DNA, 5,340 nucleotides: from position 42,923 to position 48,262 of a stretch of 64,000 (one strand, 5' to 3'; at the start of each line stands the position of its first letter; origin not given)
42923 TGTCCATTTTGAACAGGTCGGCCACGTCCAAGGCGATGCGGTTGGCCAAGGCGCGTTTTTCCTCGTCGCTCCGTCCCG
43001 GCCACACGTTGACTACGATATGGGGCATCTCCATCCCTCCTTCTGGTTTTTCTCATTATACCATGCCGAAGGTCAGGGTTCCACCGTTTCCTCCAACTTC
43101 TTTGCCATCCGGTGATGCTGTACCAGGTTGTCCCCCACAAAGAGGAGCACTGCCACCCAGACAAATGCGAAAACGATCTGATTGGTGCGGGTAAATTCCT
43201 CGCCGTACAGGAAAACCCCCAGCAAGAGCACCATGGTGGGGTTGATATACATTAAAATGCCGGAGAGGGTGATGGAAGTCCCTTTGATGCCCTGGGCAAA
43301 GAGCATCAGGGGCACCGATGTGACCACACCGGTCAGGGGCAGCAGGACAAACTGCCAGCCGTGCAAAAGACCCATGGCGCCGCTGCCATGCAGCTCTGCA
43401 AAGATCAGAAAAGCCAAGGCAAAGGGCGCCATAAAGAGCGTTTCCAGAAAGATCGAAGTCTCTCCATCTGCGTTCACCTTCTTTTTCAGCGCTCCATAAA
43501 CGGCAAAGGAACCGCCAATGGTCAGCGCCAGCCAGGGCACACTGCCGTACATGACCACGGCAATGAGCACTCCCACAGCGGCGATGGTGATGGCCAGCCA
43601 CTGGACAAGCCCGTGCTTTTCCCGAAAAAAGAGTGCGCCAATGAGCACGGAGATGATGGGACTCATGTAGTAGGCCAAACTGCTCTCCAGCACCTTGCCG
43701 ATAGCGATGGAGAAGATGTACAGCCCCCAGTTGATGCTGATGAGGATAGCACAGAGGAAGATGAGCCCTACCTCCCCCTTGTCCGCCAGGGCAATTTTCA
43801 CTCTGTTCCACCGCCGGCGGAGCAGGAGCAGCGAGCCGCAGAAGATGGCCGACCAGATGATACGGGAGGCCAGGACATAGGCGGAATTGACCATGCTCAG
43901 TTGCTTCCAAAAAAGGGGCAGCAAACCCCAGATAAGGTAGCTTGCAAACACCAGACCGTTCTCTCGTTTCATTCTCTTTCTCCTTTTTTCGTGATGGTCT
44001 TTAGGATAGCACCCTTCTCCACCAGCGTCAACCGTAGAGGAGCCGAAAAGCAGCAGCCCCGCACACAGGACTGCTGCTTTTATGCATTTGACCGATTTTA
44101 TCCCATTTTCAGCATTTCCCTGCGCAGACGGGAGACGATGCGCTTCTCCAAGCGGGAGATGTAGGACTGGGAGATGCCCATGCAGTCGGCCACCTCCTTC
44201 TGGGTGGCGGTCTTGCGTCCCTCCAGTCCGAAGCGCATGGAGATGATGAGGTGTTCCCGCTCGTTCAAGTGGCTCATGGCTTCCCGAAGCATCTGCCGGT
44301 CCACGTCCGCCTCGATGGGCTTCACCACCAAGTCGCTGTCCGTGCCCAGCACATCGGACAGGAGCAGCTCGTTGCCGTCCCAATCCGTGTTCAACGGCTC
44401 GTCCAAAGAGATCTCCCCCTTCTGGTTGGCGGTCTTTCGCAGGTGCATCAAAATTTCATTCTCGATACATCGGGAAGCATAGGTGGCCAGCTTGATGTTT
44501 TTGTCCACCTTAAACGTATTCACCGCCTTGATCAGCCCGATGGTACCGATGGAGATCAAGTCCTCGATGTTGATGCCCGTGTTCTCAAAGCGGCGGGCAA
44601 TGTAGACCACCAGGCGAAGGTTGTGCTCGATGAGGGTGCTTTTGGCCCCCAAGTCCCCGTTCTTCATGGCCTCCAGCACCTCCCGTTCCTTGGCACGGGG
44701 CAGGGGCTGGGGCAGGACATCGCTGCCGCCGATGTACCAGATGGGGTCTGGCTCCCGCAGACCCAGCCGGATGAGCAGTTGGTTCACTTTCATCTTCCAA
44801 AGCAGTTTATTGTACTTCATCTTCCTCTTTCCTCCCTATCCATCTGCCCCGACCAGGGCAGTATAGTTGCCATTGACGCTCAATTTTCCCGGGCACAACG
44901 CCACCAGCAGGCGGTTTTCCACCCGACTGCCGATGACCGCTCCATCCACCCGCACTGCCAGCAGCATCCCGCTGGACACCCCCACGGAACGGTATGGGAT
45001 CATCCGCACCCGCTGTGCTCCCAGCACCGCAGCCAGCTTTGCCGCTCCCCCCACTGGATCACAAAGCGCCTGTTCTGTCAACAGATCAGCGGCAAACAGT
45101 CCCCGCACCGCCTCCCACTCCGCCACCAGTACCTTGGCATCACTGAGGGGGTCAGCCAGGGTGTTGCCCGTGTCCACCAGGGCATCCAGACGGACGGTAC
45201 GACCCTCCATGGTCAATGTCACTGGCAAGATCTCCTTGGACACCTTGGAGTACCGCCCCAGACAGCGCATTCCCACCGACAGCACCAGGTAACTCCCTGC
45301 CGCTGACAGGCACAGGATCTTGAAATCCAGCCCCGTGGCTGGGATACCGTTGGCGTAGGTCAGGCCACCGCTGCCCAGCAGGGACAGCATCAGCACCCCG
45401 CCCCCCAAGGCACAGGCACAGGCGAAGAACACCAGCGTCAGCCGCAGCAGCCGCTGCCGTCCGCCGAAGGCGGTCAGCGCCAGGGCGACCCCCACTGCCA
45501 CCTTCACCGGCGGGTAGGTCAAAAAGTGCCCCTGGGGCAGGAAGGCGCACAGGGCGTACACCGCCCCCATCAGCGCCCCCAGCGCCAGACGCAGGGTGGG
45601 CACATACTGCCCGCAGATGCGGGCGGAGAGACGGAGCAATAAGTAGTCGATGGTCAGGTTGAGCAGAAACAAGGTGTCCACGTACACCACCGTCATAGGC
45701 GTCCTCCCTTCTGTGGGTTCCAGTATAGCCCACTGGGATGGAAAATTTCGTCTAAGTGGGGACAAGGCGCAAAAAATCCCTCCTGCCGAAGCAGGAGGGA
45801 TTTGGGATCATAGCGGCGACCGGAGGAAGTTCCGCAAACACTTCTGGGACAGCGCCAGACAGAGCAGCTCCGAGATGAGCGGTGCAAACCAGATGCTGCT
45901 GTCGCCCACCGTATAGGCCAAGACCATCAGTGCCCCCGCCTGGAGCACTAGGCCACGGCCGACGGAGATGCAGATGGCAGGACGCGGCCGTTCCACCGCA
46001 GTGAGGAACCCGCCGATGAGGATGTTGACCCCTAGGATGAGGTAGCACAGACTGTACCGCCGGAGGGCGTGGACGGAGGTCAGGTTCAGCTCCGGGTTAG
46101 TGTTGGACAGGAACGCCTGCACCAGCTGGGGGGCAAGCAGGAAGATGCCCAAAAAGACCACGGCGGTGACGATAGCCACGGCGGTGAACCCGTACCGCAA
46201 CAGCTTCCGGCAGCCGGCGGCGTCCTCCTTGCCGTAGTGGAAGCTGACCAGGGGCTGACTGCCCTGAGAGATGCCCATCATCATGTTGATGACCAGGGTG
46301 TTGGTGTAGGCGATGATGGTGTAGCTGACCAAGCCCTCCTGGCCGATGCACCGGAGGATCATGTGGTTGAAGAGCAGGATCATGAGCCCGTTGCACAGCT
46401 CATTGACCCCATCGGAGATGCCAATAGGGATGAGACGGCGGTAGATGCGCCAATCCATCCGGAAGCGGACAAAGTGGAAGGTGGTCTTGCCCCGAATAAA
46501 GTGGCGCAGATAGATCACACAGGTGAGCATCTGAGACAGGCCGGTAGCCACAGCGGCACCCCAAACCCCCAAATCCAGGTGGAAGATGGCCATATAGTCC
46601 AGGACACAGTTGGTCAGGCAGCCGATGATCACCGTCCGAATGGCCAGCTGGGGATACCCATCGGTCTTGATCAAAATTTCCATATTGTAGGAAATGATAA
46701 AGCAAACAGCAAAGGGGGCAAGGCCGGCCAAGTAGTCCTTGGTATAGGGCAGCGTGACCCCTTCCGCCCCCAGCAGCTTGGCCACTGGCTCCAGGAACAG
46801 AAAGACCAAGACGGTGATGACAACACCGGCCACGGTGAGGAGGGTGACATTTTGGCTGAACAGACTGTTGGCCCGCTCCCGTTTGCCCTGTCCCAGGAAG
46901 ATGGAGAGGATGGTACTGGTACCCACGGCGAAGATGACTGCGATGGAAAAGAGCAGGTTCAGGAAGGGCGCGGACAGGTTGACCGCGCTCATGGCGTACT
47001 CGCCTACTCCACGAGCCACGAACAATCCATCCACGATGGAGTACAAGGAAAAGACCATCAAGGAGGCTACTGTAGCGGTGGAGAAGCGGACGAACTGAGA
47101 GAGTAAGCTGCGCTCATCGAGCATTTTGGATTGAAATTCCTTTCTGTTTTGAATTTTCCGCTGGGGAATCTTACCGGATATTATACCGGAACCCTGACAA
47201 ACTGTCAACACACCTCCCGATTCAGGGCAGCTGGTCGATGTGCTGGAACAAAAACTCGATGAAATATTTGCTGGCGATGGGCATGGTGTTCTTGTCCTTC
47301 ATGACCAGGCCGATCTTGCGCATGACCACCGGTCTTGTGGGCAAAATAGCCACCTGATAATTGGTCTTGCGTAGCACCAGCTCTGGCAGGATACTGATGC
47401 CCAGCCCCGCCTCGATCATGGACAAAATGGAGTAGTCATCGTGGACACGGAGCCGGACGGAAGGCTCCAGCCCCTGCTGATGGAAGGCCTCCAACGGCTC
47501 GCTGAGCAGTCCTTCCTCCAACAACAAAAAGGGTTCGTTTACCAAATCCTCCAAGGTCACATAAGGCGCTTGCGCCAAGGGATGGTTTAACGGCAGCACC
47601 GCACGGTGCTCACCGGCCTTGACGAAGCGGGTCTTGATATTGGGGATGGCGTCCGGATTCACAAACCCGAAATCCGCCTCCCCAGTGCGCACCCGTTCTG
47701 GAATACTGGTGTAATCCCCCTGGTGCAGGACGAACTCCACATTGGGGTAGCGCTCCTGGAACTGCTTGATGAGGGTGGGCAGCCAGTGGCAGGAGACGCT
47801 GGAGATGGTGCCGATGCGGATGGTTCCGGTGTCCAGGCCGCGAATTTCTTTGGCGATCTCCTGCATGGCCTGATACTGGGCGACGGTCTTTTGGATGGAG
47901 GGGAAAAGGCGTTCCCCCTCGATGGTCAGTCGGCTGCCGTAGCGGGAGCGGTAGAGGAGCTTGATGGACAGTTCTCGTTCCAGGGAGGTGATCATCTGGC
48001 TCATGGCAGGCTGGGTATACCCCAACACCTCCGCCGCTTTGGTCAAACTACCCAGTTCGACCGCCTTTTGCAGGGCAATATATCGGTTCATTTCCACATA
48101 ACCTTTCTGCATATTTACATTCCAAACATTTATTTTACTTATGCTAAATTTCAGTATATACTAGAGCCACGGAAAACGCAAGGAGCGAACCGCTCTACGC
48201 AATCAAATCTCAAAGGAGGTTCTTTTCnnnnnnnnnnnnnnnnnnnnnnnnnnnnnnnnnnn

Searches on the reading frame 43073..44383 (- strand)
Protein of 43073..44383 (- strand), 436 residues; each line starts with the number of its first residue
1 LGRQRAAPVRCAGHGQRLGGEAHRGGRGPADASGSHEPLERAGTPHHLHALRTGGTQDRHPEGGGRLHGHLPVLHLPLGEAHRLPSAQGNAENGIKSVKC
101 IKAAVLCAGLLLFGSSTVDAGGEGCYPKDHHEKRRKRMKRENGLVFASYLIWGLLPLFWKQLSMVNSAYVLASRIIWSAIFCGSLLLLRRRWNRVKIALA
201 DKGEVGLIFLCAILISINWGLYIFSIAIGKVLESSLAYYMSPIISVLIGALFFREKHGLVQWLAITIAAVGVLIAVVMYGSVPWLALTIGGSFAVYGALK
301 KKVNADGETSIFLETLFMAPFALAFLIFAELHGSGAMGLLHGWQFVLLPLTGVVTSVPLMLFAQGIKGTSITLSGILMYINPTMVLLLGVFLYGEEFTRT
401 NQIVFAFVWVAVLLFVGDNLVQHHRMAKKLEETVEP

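Call 57: search_protein_families(library=pfam, proteins=[window:43073-44383:-], max_evalue=0.00001)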
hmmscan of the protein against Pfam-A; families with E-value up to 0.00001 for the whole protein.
window:43073-44383:- (436 aa): 1 family
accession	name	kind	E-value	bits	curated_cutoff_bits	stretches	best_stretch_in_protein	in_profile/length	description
PF00892.27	EamA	-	3.3e-21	76.4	28.2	2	144-276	6-134/135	EamA-like transporter family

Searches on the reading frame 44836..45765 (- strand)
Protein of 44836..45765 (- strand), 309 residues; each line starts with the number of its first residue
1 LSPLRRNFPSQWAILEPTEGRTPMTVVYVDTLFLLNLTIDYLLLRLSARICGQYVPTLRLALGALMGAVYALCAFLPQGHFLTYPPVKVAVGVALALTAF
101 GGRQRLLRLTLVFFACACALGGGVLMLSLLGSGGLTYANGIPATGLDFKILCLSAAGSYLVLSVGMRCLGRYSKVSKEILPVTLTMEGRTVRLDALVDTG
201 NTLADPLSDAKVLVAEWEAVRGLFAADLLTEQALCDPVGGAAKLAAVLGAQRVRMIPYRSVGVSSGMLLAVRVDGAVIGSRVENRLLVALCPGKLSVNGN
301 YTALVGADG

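Call 57: search_protein_families(library=pfam, proteins=[window:44836-45765:-], max_evalue=0.00001)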
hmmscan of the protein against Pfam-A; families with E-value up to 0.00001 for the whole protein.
window:44836-45765:- (309 aa): 1 family
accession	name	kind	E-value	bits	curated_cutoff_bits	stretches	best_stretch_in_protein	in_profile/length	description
PF03419.18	Peptidase_U4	-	1.2e-61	209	28.4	1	26-306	1-281/284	Sporulation factor SpoIIGA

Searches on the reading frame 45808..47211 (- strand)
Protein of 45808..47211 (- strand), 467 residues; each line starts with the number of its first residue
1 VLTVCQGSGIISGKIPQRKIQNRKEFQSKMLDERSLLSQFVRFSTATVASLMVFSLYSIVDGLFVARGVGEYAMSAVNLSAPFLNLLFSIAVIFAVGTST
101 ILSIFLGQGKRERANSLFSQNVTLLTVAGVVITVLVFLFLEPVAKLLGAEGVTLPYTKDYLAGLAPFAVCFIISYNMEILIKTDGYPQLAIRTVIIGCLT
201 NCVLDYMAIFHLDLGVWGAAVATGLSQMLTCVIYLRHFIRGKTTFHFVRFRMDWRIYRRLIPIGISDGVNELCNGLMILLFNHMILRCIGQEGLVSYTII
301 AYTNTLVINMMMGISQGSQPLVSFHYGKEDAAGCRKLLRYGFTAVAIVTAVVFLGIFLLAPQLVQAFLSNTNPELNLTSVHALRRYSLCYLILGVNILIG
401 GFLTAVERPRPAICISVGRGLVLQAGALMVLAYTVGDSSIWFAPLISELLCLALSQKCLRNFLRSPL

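Call 57: search_protein_families(library=pfam, proteins=[window:45808-47211:-], max_evalue=0.00001)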
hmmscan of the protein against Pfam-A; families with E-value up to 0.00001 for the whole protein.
window:45808-47211:- (467 aa): 1 family
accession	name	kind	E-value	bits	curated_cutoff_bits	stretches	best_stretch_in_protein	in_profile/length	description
PF01554.23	MatE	-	4.2e-34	118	24.9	2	48-207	3-161/161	MatE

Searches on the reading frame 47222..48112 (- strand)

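Call 57: search_protein_families(library=pfam, proteins=[window:47222-48112:-], max_evalue=0.00001)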
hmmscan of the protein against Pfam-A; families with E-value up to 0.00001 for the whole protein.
window:47222-48112:- (296 aa): 2 families
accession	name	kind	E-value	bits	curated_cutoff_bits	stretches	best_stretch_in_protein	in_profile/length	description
PF03466.25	LysR_substrate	-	2.4e-42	145.1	28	1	92-291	2-207/209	LysR substrate binding domain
PF00126.33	HTH_1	-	4.1e-15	55.9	26.6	1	13-67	6-60/60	Bacterial regulatory helix-turn-helix protein, lysR family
